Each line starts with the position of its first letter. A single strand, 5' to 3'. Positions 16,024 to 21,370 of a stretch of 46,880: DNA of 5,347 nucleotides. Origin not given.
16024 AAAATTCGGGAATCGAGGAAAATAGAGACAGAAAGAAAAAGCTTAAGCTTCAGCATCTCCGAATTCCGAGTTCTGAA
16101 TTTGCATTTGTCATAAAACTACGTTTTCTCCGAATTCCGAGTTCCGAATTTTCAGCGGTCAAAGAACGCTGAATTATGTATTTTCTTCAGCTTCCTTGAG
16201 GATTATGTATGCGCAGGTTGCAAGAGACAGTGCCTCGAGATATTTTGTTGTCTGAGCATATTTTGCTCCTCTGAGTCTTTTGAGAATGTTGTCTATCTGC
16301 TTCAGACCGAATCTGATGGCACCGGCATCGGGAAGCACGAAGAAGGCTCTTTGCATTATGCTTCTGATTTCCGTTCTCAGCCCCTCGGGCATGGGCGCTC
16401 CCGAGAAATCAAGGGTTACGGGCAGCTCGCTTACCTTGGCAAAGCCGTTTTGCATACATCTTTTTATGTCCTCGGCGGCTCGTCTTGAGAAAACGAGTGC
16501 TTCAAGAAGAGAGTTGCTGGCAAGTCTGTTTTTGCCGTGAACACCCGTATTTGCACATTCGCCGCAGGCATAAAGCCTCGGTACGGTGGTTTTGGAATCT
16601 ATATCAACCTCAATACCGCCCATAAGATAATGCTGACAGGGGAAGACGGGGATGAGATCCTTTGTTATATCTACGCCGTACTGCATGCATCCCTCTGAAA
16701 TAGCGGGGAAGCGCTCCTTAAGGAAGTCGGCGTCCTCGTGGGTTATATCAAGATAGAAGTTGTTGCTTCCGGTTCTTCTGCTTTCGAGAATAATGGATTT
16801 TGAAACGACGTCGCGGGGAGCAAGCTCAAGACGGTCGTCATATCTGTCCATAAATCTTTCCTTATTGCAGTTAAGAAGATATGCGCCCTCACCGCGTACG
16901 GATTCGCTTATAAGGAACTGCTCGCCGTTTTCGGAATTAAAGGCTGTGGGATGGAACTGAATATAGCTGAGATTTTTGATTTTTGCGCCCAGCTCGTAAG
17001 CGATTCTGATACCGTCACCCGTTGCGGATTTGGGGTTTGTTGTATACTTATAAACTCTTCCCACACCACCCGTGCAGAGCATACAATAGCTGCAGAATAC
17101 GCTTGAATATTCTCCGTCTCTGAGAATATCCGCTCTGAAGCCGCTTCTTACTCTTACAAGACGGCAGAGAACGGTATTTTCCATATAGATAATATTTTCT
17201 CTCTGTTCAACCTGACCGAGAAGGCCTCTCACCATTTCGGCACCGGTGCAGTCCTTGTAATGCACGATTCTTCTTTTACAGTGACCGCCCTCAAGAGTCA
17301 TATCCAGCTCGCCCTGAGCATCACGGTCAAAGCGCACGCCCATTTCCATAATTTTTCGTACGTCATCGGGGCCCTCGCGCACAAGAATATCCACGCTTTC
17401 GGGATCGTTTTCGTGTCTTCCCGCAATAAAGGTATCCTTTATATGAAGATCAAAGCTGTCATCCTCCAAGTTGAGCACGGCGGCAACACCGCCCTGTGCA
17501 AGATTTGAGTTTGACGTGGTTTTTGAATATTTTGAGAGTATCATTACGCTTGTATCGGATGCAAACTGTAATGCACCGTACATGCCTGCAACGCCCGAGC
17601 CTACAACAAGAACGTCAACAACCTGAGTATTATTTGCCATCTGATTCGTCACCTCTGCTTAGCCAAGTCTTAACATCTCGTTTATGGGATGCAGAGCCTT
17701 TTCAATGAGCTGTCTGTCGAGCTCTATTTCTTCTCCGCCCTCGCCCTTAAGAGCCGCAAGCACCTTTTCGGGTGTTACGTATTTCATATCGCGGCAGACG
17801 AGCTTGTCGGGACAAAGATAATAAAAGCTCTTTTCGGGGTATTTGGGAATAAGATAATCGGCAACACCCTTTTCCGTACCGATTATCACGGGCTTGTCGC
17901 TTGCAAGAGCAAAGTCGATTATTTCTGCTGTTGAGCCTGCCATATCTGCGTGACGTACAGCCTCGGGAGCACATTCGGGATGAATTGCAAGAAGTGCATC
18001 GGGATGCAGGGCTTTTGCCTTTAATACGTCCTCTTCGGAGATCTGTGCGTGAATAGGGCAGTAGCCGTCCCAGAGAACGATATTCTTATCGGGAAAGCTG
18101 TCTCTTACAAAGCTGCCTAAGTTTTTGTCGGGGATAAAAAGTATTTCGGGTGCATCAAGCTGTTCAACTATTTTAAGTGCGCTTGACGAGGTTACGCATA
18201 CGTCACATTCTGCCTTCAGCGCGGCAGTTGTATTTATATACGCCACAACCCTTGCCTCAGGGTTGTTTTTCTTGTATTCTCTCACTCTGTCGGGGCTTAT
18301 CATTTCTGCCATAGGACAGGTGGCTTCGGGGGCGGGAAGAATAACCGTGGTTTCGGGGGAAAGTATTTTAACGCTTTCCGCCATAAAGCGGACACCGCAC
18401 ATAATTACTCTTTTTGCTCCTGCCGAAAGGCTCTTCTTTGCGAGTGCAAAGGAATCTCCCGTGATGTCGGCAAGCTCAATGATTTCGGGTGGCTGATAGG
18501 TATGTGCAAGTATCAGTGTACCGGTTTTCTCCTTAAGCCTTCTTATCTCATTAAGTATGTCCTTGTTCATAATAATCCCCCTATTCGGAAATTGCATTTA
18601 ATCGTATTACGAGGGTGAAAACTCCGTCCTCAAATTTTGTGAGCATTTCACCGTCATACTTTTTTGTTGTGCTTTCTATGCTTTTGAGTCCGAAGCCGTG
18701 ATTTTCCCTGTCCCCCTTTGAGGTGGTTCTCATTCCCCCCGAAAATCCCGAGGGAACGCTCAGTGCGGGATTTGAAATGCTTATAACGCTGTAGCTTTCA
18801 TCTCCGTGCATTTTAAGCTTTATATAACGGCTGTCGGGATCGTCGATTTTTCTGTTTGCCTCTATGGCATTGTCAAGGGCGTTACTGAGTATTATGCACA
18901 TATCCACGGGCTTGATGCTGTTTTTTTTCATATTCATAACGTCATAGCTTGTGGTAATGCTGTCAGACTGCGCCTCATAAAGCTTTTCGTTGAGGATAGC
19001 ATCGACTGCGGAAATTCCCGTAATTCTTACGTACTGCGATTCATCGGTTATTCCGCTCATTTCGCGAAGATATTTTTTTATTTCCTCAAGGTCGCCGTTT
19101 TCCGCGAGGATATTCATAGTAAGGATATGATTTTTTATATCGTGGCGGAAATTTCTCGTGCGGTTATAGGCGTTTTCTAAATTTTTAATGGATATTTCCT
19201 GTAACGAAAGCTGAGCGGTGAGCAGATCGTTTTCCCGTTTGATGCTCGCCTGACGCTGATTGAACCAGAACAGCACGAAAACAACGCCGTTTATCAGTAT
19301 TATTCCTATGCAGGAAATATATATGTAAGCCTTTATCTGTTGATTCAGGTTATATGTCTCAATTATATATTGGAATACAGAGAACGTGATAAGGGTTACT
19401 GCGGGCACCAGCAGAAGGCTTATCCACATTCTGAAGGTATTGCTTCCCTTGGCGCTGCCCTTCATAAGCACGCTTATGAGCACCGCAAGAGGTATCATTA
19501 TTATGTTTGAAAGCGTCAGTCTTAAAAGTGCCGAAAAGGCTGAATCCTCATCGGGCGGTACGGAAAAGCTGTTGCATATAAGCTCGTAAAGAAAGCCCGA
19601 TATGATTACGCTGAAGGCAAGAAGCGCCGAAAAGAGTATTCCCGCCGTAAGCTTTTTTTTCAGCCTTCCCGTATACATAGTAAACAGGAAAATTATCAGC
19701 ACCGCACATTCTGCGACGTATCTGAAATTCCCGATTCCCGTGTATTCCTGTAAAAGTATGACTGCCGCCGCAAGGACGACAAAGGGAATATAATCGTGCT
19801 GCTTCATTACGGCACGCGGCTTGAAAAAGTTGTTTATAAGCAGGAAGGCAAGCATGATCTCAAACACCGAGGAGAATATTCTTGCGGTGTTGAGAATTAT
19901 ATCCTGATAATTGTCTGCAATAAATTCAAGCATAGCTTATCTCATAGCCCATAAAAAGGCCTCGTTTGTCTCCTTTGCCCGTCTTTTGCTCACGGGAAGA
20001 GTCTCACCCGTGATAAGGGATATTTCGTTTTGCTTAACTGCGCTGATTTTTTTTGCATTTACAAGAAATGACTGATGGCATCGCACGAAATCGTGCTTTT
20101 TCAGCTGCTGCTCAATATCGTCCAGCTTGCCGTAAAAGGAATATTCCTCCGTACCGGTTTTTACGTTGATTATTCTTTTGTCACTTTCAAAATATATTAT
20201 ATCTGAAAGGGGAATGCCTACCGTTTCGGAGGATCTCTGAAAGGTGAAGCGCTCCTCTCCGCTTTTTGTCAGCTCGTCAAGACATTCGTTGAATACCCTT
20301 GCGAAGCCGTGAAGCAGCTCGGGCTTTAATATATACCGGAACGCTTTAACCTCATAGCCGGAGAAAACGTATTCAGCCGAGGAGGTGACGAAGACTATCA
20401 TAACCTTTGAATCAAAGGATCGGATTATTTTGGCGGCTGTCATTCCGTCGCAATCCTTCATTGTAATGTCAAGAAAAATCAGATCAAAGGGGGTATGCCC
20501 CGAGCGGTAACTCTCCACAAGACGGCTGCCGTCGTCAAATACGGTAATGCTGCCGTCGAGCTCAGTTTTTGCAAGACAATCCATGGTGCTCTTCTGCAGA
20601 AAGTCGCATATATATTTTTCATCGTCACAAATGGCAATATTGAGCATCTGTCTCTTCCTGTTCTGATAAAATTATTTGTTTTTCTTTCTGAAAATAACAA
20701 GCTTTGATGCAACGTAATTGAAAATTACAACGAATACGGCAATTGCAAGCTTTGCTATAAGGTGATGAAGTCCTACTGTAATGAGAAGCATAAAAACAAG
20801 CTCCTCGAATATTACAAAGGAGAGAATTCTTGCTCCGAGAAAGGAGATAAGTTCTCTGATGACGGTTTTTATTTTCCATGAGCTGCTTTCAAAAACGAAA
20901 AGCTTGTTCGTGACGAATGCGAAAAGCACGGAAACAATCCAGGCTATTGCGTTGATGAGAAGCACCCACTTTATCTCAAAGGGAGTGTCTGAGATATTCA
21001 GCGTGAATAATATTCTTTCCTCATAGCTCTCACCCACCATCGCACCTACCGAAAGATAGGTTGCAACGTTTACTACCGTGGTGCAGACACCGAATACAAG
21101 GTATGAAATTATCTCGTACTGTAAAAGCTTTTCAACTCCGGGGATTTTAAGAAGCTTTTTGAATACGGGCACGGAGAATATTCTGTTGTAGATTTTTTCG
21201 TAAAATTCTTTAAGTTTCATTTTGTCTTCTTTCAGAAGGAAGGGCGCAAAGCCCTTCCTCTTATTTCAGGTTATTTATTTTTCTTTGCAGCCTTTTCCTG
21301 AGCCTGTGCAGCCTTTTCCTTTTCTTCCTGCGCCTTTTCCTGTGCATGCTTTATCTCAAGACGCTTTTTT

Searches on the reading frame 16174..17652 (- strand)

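Call 12: search_protein_families(library=pfam, proteins=[window:16174-17652:-])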
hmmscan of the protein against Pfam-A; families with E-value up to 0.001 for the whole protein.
window:16174-17652:- (492 aa): 3 families
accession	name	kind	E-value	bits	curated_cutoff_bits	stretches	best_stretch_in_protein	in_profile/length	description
PF00890.30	FAD_binding_2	-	2.3e-83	281.1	20.4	1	13-382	1-414/414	FAD binding domain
PF03486.20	HI0933_like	-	1.2e-06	28.6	50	1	13-368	2-221/244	HI0933-like protein Rossmann domain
PF07992.20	Pyr_redox_2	-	5e-06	26.6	26.1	0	345-378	255-284/291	Pyridine nucleotide-disulphide oxidoreductase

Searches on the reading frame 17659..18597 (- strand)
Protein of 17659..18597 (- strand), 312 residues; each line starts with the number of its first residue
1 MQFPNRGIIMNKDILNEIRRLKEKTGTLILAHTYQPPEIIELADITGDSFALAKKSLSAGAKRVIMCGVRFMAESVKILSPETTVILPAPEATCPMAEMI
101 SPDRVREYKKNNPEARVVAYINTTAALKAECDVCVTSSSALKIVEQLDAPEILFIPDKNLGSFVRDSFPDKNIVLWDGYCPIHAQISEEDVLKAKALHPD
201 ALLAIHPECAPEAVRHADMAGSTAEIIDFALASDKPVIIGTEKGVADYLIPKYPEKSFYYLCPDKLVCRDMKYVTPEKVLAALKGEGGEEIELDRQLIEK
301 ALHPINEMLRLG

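Call 51: search_protein_families(library=pfam, proteins=[window:17659-18597:-], max_evalue=0.00001)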
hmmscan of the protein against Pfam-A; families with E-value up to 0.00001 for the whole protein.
window:17659-18597:- (312 aa): 1 family
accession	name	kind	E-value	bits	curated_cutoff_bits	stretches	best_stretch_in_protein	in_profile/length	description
PF02445.21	NadA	-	1.5e-107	359.6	27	1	17-309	2-294/295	Quinolinate synthetase A protein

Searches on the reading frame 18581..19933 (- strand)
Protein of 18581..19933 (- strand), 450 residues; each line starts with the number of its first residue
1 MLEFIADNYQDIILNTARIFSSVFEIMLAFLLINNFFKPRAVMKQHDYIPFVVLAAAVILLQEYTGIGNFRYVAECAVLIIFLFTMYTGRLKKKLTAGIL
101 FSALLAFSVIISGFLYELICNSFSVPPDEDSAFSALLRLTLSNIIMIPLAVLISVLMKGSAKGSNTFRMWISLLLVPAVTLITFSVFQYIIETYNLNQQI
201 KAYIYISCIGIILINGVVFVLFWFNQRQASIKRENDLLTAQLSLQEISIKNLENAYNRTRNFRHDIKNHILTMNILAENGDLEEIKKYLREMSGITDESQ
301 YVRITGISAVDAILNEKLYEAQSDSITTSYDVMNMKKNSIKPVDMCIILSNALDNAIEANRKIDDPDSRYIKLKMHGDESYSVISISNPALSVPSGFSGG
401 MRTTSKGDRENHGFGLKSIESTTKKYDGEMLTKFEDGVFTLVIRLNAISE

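Call 51: search_protein_families(library=pfam, proteins=[window:18581-19933:-], max_evalue=0.00001)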
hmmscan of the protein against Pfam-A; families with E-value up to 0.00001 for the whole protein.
window:18581-19933:- (450 aa): 1 family
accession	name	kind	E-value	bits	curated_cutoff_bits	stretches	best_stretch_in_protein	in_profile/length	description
PF14501.12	HATPase_c_5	-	1.4e-23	83.1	22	1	340-445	1-101/102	GHKL domain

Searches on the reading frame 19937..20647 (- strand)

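Call 51: search_protein_families(library=pfam, proteins=[window:19937-20647:-], max_evalue=0.00001)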
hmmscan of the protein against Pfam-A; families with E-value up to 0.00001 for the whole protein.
window:19937-20647:- (236 aa): 2 families
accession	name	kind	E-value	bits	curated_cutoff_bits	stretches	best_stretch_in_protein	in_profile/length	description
PF04397.21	LytTR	-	2.4e-25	89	22.6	1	142-230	3-96/98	LytTr DNA-binding domain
PF00072.30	Response_reg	-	6.3e-14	52.5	30.2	1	4-109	1-100/111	Response regulator receiver domain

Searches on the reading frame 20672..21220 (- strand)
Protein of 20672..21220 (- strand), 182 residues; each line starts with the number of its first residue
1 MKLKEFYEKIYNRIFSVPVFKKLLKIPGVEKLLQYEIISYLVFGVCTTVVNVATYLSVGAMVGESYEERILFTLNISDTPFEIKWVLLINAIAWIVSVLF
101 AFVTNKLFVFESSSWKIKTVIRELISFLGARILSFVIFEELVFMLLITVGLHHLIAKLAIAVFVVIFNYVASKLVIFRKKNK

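Call 51: search_protein_families(library=pfam, proteins=[window:20672-21220:-], max_evalue=0.00001)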
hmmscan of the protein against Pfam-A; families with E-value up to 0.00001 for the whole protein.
window:20672-21220:- (182 aa): 1 family
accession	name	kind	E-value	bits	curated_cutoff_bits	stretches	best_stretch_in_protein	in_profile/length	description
PF04138.20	GtrA_DPMS_TM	-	4.1e-12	46.8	26.1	1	40-177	2-117/117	GtrA/DPMS, transmembrane domain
